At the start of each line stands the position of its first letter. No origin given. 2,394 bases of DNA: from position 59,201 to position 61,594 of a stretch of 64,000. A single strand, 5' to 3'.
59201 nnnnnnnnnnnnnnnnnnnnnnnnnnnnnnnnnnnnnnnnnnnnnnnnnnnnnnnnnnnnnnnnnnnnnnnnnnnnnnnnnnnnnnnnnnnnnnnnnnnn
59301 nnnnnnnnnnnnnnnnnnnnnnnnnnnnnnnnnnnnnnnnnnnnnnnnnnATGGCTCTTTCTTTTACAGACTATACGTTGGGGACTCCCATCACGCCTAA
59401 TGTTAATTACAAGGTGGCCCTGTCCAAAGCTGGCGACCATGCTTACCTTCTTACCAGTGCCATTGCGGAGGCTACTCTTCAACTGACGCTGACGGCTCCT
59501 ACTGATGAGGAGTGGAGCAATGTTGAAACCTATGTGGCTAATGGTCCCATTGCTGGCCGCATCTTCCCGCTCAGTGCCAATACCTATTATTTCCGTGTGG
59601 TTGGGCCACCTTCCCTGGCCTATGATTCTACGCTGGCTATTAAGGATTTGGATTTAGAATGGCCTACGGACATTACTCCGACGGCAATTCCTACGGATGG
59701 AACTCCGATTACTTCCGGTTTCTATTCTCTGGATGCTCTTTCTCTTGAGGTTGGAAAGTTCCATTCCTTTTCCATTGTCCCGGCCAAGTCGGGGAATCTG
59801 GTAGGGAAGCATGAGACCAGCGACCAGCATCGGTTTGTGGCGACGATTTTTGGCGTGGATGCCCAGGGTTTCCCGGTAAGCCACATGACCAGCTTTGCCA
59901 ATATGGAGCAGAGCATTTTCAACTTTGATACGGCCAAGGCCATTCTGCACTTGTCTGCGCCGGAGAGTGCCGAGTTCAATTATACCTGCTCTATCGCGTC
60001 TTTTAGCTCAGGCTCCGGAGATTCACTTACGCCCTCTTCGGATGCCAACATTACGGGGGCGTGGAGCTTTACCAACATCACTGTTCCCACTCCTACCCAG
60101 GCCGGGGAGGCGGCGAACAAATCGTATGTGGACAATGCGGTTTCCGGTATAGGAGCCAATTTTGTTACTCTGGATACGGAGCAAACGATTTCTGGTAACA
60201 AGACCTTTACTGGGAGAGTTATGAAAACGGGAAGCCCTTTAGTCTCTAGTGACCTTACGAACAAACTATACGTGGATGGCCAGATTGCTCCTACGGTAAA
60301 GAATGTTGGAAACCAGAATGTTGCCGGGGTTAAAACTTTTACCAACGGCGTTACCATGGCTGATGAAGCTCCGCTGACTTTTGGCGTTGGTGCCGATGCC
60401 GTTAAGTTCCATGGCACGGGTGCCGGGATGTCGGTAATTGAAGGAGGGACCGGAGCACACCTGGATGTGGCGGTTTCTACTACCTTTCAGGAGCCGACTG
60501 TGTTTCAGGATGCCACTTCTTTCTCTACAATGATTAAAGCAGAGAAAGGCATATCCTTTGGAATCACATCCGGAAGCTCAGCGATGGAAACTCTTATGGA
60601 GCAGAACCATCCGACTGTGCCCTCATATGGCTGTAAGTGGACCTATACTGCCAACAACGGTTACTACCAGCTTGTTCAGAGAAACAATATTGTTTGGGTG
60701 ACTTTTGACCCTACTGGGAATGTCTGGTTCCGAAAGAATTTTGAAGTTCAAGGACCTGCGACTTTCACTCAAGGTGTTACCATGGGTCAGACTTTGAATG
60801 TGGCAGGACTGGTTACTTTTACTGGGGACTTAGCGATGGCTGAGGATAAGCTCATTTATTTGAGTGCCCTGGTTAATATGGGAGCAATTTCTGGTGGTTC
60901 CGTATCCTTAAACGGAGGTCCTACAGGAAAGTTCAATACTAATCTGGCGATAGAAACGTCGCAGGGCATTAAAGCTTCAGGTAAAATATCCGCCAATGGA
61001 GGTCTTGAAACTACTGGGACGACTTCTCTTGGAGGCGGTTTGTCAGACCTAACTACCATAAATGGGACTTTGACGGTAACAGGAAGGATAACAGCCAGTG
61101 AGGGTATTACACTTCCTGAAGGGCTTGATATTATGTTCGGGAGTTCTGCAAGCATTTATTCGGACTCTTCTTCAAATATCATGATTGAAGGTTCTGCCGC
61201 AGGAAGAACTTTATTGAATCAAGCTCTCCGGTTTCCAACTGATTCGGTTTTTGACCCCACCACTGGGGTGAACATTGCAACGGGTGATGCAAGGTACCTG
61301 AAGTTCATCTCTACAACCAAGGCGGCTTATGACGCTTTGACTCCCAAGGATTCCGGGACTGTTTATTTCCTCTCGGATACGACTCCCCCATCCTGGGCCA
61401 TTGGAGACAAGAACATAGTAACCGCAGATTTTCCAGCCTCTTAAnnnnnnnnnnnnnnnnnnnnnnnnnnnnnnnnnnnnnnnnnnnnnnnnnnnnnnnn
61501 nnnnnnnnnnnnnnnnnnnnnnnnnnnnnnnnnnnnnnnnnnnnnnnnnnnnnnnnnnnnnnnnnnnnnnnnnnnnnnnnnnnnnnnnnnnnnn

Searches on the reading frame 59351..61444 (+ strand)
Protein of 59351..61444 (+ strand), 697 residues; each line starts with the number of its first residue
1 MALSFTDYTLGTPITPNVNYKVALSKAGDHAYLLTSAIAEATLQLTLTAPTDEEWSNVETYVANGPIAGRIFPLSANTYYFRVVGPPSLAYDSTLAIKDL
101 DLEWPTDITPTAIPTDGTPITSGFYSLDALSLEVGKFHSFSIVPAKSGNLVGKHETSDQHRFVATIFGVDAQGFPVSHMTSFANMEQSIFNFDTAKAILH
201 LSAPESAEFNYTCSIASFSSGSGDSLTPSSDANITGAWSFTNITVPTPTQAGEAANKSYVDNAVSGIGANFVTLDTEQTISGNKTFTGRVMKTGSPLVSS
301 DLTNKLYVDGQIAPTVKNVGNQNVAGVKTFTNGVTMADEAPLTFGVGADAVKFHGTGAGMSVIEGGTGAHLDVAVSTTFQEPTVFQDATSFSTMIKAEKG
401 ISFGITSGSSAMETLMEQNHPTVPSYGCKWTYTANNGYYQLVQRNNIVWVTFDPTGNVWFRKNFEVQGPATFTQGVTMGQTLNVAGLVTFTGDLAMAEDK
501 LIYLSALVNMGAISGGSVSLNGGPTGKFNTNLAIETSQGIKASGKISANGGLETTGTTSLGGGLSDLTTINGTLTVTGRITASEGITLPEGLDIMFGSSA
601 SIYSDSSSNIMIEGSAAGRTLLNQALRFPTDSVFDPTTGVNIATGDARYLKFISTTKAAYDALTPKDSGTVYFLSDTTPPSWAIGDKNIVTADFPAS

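Call 60: search_protein_families(library=phrogs, proteins=[window:59351-61444:+], max_evalue=0.001)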
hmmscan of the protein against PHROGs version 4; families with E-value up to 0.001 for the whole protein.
window:59351-61444:+ (697 aa): 1 family
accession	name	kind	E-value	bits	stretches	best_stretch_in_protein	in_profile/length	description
phrog_16641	-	tail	1.4e-07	30.5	1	234-416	169-353/1296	tail fiber protein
